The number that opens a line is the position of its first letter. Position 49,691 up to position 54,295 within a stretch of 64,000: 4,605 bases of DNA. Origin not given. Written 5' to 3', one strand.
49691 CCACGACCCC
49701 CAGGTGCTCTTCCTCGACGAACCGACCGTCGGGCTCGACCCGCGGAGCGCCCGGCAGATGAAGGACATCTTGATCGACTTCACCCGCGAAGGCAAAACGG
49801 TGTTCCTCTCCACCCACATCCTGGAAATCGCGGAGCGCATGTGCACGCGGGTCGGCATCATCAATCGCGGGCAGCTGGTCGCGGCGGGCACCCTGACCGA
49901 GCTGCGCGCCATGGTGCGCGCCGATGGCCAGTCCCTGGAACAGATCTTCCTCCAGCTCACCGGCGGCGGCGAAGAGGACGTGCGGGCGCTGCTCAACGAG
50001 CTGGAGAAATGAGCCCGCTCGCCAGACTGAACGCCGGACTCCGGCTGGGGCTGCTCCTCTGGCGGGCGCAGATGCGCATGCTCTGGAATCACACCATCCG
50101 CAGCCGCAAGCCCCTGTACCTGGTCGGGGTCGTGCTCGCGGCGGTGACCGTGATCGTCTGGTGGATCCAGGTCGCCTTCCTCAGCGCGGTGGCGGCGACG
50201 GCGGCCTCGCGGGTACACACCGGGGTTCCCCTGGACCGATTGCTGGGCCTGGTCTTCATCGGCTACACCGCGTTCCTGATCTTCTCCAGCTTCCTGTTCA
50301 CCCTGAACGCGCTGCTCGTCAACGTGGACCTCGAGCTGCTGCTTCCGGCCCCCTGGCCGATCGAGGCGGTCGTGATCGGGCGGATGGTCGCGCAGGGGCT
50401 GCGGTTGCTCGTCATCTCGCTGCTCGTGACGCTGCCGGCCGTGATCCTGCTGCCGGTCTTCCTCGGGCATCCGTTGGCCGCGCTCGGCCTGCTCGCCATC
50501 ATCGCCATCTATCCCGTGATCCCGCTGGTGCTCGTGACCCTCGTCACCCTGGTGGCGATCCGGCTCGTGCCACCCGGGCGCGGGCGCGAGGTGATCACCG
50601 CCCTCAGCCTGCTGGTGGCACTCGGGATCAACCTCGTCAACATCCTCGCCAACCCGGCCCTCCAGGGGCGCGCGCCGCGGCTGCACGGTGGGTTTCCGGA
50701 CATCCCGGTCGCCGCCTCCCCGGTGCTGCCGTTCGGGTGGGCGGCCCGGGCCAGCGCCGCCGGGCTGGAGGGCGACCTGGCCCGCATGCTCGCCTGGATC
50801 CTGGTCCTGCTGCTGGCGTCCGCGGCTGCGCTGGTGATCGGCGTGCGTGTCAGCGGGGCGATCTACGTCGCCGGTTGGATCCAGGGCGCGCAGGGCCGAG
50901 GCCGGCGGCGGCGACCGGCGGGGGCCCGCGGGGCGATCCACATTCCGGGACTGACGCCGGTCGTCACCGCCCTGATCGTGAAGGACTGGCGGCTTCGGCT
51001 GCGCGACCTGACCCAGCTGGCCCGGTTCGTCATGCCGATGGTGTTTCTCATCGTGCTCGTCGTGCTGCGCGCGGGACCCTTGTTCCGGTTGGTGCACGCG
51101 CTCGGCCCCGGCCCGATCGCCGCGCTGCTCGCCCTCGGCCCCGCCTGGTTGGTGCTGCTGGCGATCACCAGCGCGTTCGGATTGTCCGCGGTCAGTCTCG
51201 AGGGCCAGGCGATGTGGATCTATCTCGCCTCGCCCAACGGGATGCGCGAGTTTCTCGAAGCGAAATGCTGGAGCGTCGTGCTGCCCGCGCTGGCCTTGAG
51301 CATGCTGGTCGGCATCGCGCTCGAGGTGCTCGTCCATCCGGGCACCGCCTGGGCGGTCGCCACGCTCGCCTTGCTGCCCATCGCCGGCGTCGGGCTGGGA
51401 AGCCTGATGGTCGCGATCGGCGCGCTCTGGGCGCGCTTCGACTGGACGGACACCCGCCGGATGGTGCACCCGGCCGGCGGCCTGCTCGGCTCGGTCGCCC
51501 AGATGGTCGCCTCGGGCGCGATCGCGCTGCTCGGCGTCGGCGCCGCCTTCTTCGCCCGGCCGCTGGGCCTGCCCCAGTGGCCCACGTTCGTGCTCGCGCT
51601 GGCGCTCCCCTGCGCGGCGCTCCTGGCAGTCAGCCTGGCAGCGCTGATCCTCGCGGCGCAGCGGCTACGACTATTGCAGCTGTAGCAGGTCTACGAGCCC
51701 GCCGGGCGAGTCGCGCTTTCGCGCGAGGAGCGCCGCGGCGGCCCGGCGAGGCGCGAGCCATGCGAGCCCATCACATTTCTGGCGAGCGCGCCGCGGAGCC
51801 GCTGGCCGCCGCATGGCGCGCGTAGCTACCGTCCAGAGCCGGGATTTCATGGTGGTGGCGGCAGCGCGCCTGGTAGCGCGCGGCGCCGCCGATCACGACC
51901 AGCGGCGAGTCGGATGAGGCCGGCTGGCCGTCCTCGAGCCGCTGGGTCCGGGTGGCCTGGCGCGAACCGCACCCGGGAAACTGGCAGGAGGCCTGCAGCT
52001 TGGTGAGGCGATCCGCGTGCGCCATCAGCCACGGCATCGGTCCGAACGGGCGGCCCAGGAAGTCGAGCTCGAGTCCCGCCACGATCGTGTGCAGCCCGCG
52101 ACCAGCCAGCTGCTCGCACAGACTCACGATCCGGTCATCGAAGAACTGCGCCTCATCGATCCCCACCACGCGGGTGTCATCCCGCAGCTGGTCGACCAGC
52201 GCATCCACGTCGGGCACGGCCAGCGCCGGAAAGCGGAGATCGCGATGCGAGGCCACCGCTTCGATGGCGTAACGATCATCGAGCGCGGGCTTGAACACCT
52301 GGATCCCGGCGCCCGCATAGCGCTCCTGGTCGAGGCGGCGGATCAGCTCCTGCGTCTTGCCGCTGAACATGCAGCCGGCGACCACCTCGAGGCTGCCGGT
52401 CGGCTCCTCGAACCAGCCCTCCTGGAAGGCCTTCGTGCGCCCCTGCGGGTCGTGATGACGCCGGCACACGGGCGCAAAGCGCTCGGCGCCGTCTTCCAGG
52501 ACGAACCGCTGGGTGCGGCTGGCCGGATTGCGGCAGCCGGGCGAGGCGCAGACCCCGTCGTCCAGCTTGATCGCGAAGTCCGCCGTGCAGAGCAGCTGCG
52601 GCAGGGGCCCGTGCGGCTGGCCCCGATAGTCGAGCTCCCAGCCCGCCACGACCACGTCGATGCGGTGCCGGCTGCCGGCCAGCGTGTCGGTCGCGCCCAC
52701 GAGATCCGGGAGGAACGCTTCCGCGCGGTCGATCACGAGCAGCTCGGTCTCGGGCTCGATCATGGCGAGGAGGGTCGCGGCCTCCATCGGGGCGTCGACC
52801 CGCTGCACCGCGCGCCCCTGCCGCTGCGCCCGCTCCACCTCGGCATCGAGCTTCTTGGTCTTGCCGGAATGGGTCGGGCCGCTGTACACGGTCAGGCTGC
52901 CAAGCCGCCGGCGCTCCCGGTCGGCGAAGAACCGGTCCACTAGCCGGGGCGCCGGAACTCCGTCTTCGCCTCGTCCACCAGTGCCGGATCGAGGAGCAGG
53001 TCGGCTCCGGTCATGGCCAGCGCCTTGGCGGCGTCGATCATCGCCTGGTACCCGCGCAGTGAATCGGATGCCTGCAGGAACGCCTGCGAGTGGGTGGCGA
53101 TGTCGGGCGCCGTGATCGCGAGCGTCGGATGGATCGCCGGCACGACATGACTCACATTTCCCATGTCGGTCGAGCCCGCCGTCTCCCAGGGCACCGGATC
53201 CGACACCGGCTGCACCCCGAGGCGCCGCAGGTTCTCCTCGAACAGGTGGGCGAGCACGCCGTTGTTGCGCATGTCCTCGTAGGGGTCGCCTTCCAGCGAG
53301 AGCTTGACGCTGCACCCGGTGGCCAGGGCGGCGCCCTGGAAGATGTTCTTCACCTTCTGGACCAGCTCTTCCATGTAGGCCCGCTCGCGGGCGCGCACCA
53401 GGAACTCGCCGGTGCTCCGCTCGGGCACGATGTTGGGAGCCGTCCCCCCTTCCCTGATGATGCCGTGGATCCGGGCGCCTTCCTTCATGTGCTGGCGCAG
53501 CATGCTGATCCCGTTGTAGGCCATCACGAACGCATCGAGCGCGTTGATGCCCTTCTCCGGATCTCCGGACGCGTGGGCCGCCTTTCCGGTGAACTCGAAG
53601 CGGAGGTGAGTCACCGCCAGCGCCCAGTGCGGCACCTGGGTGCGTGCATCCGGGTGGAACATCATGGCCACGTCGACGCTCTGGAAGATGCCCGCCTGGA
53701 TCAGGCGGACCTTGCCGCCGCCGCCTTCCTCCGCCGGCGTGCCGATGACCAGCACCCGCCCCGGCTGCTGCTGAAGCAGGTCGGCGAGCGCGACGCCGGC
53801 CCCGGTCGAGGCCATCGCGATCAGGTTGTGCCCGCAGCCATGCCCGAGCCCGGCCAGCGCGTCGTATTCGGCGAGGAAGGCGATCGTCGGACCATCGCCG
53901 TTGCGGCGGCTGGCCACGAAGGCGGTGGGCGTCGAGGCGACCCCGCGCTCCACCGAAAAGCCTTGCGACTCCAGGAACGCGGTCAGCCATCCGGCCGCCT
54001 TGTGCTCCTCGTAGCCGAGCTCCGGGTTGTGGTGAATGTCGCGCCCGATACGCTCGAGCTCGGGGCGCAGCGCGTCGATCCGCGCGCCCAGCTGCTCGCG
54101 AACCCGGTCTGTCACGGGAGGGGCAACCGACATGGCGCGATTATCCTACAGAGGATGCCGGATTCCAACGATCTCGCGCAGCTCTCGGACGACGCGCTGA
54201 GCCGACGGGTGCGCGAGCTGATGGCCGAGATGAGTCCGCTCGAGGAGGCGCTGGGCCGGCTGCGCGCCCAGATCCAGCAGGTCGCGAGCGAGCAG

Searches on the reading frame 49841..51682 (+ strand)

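Call 87: search_protein_families(library=pfam, max_evalue=0.001, proteins=[window:49841-51682:+])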
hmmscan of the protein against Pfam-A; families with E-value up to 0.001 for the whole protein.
window:49841-51682:+ (614 aa): 1 family
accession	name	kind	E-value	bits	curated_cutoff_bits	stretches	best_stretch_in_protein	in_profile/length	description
PF16949.11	ABC_tran_2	-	5.5e-28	98.6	25.7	1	102-567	15-492/542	Putative ATP-binding cassette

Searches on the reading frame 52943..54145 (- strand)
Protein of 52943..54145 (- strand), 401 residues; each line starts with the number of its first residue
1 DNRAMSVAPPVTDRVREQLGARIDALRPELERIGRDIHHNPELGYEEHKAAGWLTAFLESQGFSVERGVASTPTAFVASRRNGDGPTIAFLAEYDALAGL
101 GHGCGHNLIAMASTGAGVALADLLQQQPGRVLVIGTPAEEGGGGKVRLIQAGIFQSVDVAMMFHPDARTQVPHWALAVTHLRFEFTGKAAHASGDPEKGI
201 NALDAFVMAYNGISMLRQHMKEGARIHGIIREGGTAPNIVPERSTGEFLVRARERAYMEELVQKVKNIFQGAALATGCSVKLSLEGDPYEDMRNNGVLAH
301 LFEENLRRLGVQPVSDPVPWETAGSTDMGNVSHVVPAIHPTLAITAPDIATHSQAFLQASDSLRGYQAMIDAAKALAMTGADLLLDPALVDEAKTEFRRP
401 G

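Call 87: search_protein_families(library=pfam, max_evalue=0.001, proteins=[window:52943-54145:-])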
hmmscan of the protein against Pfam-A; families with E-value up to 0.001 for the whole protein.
window:52943-54145:- (401 aa): 2 families
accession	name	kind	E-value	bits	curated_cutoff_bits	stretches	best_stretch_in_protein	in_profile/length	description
PF01546.33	Peptidase_M20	-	3.1e-10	40.7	24.6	1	99-369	26-200/206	Peptidase family M20/M25/M40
PF07687.19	M20_dimer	-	8.7e-09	35.7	21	1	181-271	9-101/107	Peptidase dimerisation domain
